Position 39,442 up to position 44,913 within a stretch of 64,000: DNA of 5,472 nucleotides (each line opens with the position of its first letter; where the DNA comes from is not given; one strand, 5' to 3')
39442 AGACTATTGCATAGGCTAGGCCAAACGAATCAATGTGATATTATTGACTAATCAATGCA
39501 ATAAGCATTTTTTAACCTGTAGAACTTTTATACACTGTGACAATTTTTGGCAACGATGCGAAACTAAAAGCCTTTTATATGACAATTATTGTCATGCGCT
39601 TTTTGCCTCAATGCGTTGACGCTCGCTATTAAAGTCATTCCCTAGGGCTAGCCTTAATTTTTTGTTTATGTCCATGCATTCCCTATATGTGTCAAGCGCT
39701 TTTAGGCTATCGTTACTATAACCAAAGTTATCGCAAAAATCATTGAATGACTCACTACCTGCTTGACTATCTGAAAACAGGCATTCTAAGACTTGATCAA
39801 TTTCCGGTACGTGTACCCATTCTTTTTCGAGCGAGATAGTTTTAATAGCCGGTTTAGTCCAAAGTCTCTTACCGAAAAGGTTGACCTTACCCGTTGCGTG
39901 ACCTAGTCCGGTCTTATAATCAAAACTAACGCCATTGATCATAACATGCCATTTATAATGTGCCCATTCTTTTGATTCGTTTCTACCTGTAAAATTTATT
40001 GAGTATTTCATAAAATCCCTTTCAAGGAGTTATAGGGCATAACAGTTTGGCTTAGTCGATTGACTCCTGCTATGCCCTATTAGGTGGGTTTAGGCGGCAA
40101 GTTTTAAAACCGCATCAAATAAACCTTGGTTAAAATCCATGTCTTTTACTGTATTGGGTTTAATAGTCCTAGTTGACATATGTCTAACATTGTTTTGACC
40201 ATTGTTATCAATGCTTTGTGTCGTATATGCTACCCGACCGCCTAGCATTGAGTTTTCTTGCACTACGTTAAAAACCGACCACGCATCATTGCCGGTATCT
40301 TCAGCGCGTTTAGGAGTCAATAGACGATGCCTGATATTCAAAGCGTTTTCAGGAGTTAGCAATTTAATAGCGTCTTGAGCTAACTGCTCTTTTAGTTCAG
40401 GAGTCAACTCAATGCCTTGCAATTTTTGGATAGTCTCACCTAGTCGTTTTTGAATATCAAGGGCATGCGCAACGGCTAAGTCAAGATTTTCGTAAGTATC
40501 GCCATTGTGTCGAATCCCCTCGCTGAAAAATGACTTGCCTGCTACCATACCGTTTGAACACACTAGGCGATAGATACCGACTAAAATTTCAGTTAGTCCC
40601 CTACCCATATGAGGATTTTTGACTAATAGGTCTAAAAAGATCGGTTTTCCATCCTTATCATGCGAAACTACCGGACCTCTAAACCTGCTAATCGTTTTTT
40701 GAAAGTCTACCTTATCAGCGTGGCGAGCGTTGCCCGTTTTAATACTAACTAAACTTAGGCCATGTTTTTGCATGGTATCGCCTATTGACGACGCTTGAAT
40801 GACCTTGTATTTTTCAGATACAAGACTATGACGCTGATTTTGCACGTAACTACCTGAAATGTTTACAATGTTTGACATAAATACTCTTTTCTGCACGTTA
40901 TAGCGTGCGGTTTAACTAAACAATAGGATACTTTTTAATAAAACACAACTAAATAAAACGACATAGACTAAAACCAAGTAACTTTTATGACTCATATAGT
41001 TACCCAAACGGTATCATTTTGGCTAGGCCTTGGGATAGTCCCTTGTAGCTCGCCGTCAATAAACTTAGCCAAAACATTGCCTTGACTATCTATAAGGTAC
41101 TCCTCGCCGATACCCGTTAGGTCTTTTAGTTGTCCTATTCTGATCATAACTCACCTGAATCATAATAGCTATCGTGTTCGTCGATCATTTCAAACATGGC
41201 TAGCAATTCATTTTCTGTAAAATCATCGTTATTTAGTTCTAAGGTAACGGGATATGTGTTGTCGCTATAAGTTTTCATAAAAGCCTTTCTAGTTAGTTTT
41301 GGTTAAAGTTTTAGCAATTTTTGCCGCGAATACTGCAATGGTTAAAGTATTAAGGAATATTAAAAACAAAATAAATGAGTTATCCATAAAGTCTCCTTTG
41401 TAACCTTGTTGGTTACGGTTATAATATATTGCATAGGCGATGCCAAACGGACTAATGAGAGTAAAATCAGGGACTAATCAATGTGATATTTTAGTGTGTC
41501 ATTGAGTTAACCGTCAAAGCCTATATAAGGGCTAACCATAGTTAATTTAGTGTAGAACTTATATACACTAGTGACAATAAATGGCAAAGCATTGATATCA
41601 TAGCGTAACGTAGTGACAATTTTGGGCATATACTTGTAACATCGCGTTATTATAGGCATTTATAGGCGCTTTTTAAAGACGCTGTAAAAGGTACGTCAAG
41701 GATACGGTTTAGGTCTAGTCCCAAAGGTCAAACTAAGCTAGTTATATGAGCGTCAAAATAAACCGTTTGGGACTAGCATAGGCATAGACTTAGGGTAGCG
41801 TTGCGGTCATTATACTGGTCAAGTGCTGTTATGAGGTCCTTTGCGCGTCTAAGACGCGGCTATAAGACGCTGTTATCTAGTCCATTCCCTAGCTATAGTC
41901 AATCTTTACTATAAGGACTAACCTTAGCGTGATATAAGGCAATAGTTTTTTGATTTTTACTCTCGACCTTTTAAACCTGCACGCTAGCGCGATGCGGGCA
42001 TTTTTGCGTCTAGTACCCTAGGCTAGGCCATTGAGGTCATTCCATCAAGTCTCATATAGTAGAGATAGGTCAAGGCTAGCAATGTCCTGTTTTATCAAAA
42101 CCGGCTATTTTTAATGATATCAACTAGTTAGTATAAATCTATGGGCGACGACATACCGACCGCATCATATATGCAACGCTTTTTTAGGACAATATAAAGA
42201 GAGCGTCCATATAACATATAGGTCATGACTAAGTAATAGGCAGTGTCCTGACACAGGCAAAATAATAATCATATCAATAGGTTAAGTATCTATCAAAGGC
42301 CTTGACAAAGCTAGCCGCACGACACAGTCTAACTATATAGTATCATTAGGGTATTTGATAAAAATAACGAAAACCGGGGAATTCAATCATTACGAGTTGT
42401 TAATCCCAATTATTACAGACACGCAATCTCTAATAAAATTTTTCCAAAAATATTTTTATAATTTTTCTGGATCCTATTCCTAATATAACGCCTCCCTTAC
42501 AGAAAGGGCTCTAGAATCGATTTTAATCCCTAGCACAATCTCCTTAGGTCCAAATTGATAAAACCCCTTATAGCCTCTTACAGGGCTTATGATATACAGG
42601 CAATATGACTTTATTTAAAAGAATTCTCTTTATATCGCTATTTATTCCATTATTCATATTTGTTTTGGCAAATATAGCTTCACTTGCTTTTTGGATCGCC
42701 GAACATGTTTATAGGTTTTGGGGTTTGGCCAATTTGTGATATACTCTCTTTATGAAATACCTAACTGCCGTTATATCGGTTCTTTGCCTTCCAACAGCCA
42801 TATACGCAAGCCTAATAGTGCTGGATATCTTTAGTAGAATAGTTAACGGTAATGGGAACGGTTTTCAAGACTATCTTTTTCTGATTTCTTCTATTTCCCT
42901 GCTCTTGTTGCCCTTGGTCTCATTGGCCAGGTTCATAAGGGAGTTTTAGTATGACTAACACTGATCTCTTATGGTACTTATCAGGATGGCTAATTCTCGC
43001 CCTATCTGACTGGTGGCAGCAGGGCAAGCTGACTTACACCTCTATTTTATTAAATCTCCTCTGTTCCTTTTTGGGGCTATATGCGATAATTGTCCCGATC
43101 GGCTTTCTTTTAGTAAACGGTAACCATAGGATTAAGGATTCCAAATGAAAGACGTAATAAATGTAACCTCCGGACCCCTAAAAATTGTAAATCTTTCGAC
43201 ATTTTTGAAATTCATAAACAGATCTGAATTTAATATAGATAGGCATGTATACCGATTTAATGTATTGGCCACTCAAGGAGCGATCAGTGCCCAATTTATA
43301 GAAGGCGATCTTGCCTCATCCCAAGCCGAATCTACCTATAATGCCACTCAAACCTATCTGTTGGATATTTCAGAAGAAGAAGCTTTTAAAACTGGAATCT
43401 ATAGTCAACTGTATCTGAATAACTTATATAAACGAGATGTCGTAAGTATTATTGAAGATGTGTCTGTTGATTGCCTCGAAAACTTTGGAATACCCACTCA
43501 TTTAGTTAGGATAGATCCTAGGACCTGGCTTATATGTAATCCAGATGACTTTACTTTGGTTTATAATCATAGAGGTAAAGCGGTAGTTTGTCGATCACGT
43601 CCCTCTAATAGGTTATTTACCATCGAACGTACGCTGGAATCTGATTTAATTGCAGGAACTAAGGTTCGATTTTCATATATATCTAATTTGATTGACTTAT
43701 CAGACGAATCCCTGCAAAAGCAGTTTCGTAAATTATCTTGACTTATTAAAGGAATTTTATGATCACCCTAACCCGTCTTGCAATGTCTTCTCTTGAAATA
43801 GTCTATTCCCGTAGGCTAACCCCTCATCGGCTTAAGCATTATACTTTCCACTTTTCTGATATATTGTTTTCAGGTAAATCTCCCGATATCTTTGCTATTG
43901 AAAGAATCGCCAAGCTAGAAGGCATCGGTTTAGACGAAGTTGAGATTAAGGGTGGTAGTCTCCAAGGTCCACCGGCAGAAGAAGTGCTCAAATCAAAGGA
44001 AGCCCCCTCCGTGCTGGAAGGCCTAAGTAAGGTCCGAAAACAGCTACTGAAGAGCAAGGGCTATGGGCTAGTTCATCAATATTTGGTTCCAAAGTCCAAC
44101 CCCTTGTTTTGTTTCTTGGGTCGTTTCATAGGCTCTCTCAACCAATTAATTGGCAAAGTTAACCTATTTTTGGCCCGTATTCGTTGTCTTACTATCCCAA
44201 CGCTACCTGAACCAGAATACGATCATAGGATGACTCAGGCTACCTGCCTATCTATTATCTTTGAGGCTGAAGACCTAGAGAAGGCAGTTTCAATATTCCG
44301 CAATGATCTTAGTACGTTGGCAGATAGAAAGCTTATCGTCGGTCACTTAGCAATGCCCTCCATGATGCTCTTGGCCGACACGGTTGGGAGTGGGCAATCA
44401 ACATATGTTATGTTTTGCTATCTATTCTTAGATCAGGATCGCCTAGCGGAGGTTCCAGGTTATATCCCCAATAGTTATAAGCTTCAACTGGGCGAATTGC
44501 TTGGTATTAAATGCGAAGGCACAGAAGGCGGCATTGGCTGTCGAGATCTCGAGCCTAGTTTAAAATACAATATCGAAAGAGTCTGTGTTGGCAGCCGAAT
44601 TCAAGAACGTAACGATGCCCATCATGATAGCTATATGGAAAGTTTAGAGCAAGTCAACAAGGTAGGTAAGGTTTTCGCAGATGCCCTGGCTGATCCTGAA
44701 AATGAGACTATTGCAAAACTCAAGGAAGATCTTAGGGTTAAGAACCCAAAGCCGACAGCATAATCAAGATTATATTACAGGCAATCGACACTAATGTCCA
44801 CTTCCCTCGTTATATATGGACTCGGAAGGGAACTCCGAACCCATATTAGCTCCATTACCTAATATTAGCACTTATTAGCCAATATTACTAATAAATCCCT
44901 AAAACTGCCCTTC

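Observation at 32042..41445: Five near-consensus RpoN (sigma54) -24/-12 promoters heading leftward operons of a phage accessory region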

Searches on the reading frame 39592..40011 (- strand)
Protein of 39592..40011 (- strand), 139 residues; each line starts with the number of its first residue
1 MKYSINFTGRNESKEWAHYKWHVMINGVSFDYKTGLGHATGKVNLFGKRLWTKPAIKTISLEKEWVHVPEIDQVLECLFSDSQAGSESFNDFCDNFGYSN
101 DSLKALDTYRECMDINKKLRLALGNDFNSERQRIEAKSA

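Call 14: search_protein_families(library=phrogs, proteins=[window:39592-40011:-], max_evalue=0.001)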
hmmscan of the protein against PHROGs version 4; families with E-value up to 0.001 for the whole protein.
window:39592-40011:- (139 aa): 1 family
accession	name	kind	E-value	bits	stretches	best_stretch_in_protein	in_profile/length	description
phrog_4273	-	unknown function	6.3e-25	88.9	1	5-121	28-133/150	-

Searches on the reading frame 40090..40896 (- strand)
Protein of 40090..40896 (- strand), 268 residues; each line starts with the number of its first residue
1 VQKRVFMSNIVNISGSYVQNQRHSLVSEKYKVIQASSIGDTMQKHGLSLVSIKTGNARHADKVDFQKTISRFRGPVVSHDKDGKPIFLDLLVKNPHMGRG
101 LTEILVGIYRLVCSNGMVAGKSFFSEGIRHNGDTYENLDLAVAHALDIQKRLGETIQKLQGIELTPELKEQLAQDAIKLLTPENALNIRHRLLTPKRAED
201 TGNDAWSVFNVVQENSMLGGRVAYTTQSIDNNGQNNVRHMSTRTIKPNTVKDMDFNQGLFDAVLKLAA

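Call 10: search_protein_families(library=pfam, proteins=[window:40090-40896:-], max_evalue=0.01)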
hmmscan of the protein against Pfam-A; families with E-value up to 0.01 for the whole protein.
window:40090-40896:- (268 aa): 1 family
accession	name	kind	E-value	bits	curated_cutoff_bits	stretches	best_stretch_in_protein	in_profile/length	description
PF06067.16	DUF932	-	1.8e-20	74.2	23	1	23-229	2-215/227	Domain of unknown function (DUF932)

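Call 16: search_dna_similar(query=window:40090-40896:-, collection=phages, mode=protein, max_rows=25)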
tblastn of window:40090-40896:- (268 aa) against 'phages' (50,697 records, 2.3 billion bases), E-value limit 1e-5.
Records with a match: 15; places in all: 17; records where one place covers at least 80% of the query: 10.
Best place of each record, by identity: <60% 15.
By first word of the organism name: Flavobacterium 4; Xanthomonas 2; Pectobacterium 2; Cronobacter 2; Bacteriophage 1; Roseobacter 1; Erwinia 1; Curvibacter 1; Caudoviricetes 1.
By host as written in the record: Flavobacterium sp. LMO8 4; Xanthomonas vesicatoria 2; Pectobacterium carotovorum subsp. carotovorum strain CBBL19-1-37 2; Cronobacter sakazakii 2; - 2; Rhodobacteraceae bacterium FZCC0040 1; Erwinia aphidicola W09_2 1; Curvibacter sp. IMCC26059 1.
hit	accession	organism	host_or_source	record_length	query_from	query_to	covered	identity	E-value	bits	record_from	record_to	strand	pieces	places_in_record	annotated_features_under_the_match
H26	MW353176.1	Flavobacterium phage vB_FspM_immuto_3-5A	Flavobacterium sp. LMO8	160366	26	260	88%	35.1%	6e-26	112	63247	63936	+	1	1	protein of unknown function DUF932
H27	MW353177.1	Flavobacterium phage vB_FspM_immuto_13-6C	Flavobacterium sp. LMO8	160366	26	260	88%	35.1%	6e-26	112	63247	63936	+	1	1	protein of unknown function DUF932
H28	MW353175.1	Flavobacterium phage vB_FspM_immuto_2-6A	Flavobacterium sp. LMO8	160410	26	260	88%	35.1%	6e-26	112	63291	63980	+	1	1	protein of unknown function DUF932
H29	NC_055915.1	Flavobacterium phage vB_FspM_immuto_2-6A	Flavobacterium sp. LMO8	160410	26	260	88%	35.1%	6e-26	112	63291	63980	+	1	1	protein of unknown function DUF932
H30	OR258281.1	Xanthomonas phage XaC1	Xanthomonas vesicatoria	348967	16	266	94%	29.1%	8e-17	86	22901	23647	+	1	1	hypothetical protein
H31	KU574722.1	Pectobacterium phage vB_PcaM_CBB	Pectobacterium carotovorum subsp. ...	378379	23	266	91%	25.8%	9e-10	65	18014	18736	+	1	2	redundant repeat | hypothetical protein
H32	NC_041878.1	Pectobacterium phage vB_PcaM_CBB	Pectobacterium carotovorum subsp. ...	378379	23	266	91%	25.8%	9e-10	65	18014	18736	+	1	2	redundant repeat | hypothetical protein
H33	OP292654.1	Xanthomonas phage XbC2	Xanthomonas vesicatoria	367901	8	266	97%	24.2%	7e-9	62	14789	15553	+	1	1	hypothetical protein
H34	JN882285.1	Cronobacter phage vB_CsaM_GAP32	Cronobacter sakazakii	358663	23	266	91%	25.4%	5e-8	59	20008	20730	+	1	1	hypothetical protein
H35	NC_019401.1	Cronobacter phage vB_CsaM_GAP32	Cronobacter sakazakii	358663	23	266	91%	25.4%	5e-8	59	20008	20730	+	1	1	hypothetical protein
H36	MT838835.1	Bacteriophage sp.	human fecal samples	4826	23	224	75%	28.0%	3e-13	75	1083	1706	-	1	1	record has no annotation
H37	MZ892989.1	Roseobacter phage CRP-235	Rhodobacteraceae bacterium FZCC0040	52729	89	267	67%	28.9%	4e-11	69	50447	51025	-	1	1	hypothetical protein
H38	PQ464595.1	Erwinia phage Kaldavass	Erwinia aphidicola W09_2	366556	8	221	80%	23.3%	5e-7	56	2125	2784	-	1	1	hypothetical protein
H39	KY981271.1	Curvibacter phage P26059A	Curvibacter sp. IMCC26059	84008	80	219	52%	26.5%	2e-6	55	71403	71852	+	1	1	hypothetical protein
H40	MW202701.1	Caudoviricetes sp.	Manatee Spring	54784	89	219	49%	27.3%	2e-8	61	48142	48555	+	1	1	hypothetical protein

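Call 30: find_related_loci(query=window:40090-40878:-, collection=viral_contigs, flank=10000)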
Query window:40090-40878:- (262 aa) in viral_contigs; peptide patterns used: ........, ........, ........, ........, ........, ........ (x = any residue, [..] = any of these).
2 stretches matched a pattern, but none encodes a relative of the query by tblastn (E <= 1e-3).

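Call 67: find_related_loci(query=A2, collection=viral_contigs, flank=10000)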
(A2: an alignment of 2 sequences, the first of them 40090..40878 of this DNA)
Query A2 (262 aa) in viral_contigs; peptide patterns used: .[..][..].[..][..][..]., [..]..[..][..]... (x = any residue, [..] = any of these).
228 stretches matched a pattern; 91 encode a relative of the query (tblastn E <= 1e-3); the best 80 are kept; 80 distinct loci.
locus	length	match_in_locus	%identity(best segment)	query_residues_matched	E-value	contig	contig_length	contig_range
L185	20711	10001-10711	34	20-257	5e-34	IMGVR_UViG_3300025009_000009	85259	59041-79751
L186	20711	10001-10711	34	20-257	5e-34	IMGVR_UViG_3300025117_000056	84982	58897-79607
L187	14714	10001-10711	34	20-257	5e-34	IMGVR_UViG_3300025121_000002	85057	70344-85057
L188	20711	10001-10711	34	20-257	5e-34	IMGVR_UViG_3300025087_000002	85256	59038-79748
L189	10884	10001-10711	34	20-257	5e-34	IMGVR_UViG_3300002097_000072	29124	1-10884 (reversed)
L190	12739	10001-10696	37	20-254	2e-31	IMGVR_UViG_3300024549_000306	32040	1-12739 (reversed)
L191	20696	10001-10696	37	20-254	2e-31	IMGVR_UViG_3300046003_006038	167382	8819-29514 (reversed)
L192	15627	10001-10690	37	20-254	4e-31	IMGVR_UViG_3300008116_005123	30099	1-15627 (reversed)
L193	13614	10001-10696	36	20-254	2e-30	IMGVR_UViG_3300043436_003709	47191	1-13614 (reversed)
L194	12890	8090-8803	36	20-260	2e-30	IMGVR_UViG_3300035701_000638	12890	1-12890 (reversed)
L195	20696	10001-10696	35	20-254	5e-30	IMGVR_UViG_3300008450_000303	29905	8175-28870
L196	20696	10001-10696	36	20-254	1e-29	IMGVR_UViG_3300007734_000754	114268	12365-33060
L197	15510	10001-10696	36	20-254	2e-29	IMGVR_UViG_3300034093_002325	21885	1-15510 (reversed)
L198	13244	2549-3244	36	20-254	2e-29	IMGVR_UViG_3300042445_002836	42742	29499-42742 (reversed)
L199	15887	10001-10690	36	20-254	2e-29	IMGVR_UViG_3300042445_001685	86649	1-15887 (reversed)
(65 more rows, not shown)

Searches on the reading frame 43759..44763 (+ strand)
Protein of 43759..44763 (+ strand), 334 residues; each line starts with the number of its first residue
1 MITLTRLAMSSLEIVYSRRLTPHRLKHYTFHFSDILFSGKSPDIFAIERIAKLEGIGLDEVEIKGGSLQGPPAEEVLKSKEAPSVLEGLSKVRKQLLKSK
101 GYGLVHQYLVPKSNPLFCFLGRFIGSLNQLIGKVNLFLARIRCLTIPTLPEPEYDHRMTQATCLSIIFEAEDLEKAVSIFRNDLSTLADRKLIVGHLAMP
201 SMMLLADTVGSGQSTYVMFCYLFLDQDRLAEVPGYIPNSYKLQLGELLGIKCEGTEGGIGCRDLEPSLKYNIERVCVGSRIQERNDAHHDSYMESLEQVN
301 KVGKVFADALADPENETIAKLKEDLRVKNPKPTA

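Call 10: search_protein_families(library=pfam, proteins=[window:43759-44763:+], max_evalue=0.01)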
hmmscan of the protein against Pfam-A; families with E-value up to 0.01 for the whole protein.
window:43759-44763:+ (334 aa): 0 families

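Call 48: find_related_loci(query=window:43759-44763:+, collection=viral_contigs, flank=10000)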
Query window:43759-44763:+ (334 aa) in viral_contigs; peptide patterns used: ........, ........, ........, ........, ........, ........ (x = any residue, [..] = any of these).
5 stretches matched a pattern, but none encodes a relative of the query by tblastn (E <= 1e-3).
